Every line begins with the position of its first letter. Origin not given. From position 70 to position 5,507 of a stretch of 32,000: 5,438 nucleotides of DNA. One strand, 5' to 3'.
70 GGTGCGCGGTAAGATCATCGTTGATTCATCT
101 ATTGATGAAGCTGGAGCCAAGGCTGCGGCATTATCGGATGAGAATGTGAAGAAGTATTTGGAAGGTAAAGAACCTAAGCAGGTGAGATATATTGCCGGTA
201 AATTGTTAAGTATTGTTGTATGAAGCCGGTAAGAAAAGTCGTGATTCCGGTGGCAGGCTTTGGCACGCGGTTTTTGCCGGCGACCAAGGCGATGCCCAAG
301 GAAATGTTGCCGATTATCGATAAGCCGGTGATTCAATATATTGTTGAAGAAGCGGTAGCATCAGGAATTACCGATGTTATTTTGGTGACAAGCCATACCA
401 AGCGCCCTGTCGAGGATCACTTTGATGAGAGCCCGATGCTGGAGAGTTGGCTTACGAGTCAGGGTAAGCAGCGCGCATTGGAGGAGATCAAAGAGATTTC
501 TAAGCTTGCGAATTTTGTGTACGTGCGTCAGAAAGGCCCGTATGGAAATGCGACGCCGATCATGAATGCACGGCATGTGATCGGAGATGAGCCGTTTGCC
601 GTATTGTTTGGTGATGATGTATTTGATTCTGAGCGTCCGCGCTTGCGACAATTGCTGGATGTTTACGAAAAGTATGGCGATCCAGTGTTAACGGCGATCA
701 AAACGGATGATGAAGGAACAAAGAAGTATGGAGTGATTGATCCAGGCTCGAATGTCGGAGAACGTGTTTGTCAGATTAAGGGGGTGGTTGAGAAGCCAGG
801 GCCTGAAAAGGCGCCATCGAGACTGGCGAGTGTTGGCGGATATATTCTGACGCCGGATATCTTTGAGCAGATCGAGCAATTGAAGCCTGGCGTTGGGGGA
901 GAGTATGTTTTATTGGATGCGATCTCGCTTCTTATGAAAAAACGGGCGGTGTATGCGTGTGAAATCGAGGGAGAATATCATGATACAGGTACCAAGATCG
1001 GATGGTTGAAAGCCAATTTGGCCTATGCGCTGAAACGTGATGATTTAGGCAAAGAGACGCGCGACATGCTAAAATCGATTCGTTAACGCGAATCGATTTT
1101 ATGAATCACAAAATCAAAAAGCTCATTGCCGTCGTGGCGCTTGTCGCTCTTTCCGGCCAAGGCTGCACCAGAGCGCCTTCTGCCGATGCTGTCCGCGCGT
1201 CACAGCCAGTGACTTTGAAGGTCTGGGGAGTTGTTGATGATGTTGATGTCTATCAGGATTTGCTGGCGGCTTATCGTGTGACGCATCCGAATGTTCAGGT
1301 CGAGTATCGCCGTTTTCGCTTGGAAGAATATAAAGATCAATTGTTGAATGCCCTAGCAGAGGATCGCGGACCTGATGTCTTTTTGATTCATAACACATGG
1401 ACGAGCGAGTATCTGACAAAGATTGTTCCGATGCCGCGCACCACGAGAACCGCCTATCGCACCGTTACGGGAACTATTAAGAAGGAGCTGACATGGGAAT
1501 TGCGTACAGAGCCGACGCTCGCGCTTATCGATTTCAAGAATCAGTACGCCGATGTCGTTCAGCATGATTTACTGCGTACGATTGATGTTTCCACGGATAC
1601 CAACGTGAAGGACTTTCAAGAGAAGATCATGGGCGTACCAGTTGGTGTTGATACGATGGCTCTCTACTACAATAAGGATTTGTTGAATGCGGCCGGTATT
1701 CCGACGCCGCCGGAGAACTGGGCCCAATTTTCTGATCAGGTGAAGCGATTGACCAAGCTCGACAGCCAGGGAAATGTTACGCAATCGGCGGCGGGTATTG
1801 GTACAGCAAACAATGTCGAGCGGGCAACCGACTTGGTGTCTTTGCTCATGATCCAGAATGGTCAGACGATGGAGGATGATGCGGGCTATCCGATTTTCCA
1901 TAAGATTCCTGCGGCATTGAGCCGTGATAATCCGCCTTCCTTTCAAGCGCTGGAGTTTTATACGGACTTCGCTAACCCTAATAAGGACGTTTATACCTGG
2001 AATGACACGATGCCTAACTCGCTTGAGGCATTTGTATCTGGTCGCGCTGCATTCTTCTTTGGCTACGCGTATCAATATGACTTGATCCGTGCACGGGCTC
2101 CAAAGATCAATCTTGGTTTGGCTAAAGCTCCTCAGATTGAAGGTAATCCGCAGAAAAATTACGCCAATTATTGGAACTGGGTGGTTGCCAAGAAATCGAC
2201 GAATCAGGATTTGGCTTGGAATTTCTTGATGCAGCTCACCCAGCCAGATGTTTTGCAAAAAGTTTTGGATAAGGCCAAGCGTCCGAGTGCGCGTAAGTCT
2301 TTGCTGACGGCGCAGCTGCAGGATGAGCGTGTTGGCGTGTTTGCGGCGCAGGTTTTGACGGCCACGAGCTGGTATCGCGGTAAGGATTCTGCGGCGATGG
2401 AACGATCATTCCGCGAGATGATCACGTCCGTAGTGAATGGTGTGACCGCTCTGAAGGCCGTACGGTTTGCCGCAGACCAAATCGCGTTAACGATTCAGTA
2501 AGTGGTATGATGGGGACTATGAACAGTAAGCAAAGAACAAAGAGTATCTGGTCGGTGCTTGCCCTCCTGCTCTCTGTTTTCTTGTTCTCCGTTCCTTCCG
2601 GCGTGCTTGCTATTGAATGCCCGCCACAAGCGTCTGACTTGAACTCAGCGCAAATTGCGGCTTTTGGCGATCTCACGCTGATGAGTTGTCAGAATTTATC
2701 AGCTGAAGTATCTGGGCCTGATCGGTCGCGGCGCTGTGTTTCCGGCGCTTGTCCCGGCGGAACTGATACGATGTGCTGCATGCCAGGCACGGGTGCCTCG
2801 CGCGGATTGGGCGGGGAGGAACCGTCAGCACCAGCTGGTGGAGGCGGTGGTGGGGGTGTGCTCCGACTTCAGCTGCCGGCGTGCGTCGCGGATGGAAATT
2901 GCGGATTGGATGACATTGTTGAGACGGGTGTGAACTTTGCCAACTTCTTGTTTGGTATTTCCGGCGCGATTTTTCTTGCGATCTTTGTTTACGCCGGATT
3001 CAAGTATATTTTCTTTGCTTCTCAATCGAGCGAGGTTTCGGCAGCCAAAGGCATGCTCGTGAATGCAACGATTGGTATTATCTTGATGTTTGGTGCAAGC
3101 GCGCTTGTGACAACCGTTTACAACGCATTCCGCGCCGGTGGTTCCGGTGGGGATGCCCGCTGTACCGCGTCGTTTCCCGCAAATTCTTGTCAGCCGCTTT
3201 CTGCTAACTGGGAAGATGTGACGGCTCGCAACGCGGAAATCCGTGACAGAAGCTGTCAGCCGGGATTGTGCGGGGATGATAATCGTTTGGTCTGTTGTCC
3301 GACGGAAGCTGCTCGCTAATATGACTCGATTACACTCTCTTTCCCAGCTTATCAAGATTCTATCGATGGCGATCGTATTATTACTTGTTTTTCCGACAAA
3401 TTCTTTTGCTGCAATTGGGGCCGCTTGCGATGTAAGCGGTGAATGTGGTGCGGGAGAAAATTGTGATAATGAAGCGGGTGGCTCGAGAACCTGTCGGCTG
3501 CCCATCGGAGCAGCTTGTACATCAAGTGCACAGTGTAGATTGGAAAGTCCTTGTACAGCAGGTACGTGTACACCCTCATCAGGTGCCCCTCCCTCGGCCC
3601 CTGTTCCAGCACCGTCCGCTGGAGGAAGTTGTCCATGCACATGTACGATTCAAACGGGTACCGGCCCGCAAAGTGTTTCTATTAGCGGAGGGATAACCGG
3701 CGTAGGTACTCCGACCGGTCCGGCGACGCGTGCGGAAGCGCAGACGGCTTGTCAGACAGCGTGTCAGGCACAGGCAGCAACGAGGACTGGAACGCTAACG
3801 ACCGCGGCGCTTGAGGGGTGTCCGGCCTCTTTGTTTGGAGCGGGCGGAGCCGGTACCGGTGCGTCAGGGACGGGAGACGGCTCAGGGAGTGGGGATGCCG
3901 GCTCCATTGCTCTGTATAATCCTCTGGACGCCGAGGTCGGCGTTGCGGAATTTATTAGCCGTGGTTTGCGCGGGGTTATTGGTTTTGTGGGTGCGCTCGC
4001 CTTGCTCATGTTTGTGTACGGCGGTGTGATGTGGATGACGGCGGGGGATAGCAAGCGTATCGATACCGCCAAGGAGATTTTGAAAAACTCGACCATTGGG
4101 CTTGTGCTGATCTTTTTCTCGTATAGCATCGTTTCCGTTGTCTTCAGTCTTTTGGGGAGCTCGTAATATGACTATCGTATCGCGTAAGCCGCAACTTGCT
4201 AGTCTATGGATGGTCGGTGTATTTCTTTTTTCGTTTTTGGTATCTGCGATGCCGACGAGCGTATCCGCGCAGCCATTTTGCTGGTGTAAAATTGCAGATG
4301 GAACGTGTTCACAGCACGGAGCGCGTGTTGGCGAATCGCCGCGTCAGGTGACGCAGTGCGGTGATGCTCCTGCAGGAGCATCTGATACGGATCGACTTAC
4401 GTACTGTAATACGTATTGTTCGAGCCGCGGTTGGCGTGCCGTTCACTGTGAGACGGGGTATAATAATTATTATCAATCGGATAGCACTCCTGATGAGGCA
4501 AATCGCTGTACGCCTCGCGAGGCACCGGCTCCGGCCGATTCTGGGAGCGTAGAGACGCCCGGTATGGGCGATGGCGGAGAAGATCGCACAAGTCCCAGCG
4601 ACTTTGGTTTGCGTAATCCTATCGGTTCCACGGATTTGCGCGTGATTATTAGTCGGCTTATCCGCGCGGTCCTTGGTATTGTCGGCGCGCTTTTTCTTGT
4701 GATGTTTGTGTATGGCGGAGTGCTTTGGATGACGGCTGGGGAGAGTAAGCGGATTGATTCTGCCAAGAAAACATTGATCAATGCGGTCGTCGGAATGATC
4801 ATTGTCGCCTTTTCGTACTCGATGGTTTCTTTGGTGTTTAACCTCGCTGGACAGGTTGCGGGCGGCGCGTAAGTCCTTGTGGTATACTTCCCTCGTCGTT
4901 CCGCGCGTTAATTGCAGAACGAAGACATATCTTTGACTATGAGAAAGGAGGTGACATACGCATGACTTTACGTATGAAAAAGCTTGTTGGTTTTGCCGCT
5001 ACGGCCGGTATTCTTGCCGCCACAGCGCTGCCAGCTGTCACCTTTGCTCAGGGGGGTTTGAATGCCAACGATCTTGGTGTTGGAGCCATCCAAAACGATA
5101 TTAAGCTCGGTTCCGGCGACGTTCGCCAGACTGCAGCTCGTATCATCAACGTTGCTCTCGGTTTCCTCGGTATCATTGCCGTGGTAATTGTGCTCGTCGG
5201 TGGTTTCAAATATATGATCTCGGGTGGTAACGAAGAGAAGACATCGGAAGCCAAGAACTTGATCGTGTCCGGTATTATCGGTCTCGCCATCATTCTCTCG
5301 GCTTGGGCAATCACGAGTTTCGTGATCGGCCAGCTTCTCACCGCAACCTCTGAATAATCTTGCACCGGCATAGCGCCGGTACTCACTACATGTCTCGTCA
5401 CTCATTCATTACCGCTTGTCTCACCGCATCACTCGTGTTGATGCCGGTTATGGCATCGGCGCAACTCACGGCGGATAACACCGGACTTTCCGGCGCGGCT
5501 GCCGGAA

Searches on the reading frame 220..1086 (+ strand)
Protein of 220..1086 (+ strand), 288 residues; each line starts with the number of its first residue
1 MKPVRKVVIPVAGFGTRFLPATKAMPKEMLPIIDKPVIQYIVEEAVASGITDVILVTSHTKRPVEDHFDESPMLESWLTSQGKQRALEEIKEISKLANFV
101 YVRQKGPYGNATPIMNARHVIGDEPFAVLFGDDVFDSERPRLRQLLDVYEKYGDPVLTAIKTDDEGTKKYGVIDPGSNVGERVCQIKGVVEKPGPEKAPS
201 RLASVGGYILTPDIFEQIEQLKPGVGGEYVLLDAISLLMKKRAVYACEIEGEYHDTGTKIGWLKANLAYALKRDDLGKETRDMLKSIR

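Call 10: search_protein_families(library=pfam, max_evalue=0.01, proteins=[window:220-1086:+])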
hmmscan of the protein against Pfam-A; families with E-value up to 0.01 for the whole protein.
window:220-1086:+ (288 aa): 4 families
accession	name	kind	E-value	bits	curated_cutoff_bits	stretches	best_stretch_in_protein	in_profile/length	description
PF00483.29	NTP_transferase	-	2.6e-32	112.8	21.2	1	7-269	2-242/245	Nucleotidyl transferase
PF12804.13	NTP_transf_3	-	0.00047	20.8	27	1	8-71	2-58/160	MobA-like NTP transferase domain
PF02348.25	CTP_transf_3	-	0.0042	17.4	22.6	1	27-103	16-94/217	Cytidylyltransferase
PF01128.25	IspD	-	0.0069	16.6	27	1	7-62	3-55/221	2-C-methyl-D-erythritol 4-phosphate cytidylyltransferase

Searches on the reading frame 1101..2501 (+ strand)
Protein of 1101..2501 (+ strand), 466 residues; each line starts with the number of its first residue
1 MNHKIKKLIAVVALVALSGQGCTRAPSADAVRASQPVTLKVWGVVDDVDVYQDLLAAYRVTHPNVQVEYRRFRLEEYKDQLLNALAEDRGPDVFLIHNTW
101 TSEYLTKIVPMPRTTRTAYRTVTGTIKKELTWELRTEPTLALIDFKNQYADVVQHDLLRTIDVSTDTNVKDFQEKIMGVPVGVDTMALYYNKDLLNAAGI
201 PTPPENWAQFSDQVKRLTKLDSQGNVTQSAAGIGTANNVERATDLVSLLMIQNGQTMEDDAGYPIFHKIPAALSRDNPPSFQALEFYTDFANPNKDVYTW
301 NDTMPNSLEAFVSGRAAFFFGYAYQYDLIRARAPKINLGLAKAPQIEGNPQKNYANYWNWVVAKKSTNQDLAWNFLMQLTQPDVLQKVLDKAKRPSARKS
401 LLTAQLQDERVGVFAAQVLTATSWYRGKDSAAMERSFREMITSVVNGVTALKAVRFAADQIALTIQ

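Call 10: search_protein_families(library=pfam, max_evalue=0.01, proteins=[window:1101-2501:+])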
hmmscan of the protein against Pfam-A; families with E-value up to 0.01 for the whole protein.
window:1101-2501:+ (466 aa): 1 family
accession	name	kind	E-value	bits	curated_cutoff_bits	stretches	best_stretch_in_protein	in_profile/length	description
PF01547.30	SBP_bac_1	-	2.7e-26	93.7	26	2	150-376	51-297/307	Bacterial extracellular solute-binding protein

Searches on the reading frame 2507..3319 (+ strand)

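Call 10: search_protein_families(library=pfam, max_evalue=0.01, proteins=[window:2507-3319:+])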
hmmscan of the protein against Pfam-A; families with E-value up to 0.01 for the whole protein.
window:2507-3319:+ (270 aa): 2 families
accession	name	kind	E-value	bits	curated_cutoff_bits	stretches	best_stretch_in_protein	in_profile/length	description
PF18895.5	T4SS_pilin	-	4.9e-08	33.4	26.6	1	136-203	4-70/71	Type IV secretion system pilin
PF04956.18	TrbC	-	0.00019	22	27.9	1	124-203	27-97/98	TrbC/VIRB2 pilin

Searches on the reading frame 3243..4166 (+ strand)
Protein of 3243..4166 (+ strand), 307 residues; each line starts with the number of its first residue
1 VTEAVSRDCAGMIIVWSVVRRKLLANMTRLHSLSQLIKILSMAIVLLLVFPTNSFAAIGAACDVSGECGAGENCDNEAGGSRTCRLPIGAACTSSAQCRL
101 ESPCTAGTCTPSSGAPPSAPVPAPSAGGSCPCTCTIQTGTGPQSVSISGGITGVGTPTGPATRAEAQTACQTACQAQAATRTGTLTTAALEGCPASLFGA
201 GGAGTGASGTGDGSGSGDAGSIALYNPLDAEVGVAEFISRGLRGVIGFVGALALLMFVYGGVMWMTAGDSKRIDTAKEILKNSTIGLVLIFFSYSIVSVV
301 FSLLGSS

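Call 10: search_protein_families(library=pfam, max_evalue=0.01, proteins=[window:3243-4166:+])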
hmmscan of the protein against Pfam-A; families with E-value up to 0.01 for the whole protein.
window:3243-4166:+ (307 aa): 1 family
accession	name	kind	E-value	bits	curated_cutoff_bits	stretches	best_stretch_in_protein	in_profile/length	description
PF18895.5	T4SS_pilin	-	4.6e-09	36.7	26.6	1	246-300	17-71/71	Type IV secretion system pilin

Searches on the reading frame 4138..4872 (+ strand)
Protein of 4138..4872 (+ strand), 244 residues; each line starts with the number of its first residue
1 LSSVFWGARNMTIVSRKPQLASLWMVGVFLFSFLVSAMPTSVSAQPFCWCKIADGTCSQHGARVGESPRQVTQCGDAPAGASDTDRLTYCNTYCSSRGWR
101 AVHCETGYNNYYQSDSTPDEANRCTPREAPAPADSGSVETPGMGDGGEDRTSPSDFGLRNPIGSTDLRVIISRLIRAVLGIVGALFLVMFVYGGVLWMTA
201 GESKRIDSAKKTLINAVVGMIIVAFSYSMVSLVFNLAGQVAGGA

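Call 10: search_protein_families(library=pfam, max_evalue=0.01, proteins=[window:4138-4872:+])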
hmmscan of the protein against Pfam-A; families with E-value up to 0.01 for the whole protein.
window:4138-4872:+ (244 aa): 1 family
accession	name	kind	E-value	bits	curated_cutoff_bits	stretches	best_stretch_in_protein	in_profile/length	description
PF18895.5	T4SS_pilin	-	2.4e-11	44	26.6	1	166-232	4-70/71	Type IV secretion system pilin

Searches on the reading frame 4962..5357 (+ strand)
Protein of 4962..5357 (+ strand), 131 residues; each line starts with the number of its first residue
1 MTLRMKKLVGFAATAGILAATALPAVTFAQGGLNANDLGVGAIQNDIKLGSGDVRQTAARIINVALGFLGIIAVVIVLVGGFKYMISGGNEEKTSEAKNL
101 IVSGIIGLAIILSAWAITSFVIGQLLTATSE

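Call 10: search_protein_families(library=pfam, max_evalue=0.01, proteins=[window:4962-5357:+])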
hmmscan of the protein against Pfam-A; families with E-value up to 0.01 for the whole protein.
window:4962-5357:+ (131 aa): 2 families
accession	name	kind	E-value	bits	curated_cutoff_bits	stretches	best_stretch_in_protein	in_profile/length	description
PF18895.5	T4SS_pilin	-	6.1e-11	42.7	26.6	1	56-121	7-71/71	Type IV secretion system pilin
PF05987.18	DUF898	-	0.0072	15.9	28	1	13-119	139-243/336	Bacterial protein of unknown function (DUF898)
